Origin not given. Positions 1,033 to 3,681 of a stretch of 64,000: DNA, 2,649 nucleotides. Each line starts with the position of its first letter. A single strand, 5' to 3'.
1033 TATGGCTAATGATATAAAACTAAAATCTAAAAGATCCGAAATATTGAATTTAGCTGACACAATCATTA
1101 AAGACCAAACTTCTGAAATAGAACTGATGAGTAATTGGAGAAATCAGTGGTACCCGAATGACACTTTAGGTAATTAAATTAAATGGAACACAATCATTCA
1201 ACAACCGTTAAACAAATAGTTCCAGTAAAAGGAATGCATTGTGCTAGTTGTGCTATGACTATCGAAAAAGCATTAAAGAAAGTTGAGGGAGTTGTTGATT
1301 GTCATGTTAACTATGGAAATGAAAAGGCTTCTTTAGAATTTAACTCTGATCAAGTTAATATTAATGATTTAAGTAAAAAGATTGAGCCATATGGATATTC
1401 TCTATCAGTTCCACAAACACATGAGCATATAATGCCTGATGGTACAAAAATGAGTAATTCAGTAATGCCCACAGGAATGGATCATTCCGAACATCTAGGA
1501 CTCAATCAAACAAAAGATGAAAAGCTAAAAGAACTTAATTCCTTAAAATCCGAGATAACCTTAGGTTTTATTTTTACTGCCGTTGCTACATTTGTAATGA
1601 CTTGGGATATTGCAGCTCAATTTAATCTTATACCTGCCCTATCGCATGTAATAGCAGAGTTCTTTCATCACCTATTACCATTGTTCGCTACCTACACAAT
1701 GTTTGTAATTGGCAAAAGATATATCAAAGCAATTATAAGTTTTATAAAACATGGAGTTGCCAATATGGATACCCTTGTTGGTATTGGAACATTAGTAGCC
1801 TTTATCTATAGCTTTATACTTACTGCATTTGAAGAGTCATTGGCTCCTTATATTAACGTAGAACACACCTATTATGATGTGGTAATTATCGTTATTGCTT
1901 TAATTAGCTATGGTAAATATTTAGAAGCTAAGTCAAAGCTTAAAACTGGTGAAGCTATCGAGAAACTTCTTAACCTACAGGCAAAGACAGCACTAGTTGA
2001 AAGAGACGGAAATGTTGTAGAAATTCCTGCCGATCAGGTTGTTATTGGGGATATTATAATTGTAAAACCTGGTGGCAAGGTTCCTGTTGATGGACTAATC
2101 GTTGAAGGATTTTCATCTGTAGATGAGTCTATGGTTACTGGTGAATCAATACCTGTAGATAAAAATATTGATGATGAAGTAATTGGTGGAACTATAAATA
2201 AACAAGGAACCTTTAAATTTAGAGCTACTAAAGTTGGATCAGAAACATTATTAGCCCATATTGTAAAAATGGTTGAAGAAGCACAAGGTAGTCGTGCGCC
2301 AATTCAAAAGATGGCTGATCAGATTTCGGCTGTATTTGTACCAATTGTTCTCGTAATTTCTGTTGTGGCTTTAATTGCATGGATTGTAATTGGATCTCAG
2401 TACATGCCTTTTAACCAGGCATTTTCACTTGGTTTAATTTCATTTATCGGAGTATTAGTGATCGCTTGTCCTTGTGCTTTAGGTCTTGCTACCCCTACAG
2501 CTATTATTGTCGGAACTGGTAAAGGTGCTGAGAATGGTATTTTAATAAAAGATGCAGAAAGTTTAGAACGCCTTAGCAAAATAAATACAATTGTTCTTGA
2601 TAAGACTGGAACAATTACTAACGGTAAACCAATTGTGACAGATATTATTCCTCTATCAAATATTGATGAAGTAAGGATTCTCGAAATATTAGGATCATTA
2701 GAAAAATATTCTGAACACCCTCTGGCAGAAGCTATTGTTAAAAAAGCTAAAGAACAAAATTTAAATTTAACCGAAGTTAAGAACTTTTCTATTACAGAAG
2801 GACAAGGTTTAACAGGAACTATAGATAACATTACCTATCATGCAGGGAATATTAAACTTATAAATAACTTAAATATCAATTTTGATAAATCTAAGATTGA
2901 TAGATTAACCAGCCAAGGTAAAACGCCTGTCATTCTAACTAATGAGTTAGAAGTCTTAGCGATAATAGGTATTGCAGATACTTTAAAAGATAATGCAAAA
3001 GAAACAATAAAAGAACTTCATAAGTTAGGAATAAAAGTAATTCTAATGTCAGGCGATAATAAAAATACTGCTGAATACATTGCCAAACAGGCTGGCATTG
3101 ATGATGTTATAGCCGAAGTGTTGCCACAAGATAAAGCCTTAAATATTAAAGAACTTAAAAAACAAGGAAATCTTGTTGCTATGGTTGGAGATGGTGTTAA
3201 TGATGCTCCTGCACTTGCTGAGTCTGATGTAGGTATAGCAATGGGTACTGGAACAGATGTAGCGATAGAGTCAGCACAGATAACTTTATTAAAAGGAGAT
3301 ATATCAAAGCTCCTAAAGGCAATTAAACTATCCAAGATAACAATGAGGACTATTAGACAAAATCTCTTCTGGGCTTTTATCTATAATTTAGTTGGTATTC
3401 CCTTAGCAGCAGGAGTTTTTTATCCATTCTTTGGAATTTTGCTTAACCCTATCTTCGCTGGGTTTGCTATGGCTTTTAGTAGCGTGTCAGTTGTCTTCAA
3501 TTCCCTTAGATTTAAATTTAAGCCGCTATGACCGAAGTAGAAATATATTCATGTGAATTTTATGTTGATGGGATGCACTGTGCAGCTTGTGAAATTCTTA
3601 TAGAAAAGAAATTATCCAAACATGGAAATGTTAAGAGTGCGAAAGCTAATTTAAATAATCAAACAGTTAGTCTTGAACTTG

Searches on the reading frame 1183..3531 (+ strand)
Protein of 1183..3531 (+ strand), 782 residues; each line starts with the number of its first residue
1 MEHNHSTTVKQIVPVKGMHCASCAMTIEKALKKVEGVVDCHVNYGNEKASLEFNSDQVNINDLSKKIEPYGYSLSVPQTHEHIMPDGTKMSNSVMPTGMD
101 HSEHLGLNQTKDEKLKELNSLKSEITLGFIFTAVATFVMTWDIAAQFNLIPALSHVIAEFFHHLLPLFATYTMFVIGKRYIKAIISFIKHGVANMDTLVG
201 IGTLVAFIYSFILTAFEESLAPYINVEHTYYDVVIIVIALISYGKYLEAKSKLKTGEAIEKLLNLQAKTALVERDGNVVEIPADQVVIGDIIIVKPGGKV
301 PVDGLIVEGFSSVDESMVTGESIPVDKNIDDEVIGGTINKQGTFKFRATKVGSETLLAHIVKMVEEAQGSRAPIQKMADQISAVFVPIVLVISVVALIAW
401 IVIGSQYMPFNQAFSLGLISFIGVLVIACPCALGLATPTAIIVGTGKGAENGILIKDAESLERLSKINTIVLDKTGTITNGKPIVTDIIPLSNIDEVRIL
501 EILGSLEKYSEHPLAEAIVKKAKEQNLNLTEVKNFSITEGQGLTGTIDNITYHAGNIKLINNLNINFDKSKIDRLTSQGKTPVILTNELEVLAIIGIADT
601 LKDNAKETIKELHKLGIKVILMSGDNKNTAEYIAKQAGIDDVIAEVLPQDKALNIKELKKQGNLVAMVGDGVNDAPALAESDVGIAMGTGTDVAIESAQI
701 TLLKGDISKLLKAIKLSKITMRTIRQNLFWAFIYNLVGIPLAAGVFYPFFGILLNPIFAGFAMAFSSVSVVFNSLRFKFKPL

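Call 41: search_protein_families(library=pfam, proteins=[window:1183-3531:+], max_evalue=0.00001)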
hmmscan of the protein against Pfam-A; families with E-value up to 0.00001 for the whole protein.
window:1183-3531:+ (782 aa): 4 families
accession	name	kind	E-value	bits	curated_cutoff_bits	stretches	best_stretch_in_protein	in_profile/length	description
PF00122.25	E1-E2_ATPase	-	2.4e-59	200.3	28.1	1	265-450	2-180/181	E1-E2 ATPase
PF00702.32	Hydrolase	-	1e-40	140.7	26.4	1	467-681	1-190/191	haloacid dehalogenase-like hydrolase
PF00403.32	HMA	-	9.1e-17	61.6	24.8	1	13-72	2-61/62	Heavy-metal-associated domain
PF08282.18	Hydrolase_3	-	4.5e-08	33.6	20.9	0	656-702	197-243/255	haloacid dehalogenase-like hydrolase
